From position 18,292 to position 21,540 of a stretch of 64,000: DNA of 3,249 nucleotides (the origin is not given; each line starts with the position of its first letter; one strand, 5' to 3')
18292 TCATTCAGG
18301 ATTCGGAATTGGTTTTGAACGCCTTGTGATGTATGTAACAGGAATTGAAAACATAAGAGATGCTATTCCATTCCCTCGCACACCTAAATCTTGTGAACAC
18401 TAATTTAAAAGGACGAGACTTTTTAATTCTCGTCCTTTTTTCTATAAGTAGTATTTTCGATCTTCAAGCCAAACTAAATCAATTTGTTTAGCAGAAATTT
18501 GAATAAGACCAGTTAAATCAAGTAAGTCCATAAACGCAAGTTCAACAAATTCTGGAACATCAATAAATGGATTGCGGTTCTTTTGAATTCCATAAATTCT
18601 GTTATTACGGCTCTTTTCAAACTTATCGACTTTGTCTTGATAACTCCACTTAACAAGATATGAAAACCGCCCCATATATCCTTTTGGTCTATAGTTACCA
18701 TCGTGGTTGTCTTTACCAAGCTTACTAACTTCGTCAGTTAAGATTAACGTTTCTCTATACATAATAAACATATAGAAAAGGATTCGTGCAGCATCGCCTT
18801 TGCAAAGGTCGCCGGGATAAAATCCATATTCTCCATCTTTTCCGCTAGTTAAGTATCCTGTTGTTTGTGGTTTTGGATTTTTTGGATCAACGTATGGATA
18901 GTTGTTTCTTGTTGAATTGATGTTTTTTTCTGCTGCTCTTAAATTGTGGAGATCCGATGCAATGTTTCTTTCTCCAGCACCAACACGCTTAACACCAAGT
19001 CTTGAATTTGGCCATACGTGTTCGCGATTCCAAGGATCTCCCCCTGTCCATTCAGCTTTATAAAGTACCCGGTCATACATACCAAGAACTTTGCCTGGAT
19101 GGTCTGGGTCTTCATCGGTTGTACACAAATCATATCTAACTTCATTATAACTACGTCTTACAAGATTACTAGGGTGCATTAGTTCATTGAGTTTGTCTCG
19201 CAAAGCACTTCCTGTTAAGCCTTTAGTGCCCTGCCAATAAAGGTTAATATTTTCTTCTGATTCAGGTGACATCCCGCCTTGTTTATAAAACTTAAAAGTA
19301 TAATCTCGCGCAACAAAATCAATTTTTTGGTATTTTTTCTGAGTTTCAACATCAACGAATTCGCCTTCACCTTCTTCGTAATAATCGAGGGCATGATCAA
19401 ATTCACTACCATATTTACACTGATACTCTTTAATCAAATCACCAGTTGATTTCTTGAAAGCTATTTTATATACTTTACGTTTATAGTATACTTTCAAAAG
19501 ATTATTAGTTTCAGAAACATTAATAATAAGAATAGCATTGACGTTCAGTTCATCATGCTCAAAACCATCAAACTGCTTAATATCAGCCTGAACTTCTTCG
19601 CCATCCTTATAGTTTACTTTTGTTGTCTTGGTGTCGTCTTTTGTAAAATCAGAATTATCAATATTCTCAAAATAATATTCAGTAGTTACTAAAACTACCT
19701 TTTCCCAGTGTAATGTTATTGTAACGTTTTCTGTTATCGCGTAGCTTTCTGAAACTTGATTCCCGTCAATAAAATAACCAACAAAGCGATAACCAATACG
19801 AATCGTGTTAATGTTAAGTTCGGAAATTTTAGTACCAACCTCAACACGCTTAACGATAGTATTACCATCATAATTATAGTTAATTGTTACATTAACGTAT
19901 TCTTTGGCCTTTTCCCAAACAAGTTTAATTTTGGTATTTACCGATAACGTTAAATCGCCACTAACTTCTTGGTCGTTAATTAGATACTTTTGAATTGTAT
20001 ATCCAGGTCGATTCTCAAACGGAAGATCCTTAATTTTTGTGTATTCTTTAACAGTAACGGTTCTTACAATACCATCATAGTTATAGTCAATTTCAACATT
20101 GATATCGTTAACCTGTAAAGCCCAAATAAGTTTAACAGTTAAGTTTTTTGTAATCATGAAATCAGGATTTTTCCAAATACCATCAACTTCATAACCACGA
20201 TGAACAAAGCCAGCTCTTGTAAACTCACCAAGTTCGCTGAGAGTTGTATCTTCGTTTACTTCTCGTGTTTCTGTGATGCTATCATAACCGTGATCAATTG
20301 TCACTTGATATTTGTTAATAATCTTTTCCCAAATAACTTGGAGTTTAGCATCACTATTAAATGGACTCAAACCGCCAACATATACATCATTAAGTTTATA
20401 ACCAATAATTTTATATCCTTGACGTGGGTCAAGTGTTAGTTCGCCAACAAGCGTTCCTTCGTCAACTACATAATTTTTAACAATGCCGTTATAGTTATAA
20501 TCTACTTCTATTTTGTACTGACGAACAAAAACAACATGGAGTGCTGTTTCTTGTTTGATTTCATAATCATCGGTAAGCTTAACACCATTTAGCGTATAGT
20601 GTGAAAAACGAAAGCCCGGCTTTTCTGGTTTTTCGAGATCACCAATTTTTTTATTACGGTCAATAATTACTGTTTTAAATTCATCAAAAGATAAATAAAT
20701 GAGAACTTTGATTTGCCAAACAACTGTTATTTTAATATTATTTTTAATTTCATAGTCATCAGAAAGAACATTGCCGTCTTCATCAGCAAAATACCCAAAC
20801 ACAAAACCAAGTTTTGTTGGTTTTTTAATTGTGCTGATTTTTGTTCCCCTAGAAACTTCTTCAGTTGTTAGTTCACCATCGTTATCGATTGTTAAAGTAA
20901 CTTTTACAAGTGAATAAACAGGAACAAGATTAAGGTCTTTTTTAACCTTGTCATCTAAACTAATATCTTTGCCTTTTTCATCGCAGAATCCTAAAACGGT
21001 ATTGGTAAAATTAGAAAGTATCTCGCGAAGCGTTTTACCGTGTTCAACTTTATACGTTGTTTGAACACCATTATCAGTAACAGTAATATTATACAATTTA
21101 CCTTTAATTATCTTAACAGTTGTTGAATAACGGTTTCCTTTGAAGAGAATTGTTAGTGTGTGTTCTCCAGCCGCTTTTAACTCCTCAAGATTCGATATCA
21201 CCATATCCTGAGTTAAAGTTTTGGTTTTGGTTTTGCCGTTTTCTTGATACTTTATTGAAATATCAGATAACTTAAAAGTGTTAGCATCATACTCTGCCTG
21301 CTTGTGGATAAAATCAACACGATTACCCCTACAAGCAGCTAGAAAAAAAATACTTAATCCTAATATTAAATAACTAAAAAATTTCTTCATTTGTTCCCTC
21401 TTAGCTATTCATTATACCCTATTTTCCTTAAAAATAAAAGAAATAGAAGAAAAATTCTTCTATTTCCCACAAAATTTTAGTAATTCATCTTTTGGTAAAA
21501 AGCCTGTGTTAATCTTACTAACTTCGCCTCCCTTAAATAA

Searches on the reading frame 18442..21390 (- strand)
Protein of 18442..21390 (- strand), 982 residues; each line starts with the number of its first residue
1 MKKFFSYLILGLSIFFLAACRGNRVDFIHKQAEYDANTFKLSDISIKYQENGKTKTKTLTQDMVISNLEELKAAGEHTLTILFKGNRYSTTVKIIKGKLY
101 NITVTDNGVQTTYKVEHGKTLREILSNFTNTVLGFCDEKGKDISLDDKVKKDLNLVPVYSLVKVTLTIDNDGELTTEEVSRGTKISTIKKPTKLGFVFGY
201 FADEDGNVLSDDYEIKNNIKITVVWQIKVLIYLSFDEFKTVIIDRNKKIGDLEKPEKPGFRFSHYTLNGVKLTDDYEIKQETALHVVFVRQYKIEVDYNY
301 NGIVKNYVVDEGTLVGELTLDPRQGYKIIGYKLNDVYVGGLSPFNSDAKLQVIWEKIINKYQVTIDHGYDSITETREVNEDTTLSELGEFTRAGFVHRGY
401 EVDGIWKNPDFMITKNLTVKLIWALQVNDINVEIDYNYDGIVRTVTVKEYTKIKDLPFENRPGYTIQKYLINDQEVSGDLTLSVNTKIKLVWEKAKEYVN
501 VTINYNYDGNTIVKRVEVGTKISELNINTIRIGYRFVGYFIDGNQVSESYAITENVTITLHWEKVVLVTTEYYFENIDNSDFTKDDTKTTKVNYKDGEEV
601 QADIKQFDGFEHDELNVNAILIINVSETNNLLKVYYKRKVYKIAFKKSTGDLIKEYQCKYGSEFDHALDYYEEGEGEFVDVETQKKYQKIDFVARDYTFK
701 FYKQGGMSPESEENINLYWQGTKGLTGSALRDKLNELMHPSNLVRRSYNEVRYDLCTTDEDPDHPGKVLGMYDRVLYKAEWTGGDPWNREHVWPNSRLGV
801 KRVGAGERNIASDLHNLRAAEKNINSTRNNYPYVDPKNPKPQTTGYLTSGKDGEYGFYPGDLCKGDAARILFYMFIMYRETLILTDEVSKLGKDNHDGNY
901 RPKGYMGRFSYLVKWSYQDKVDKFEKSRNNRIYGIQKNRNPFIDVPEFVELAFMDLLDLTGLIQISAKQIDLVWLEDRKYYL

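Call 51: search_protein_families(library=pfam, proteins=[window:18442-21390:-], max_evalue=0.00001)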
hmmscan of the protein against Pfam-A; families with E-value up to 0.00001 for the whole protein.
window:18442-21390:- (982 aa): 1 family
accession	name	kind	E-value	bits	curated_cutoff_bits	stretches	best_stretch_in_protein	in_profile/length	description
PF04231.19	Endonuclease_1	-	1.7e-29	103.6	25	1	726-947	1-235/235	Endonuclease I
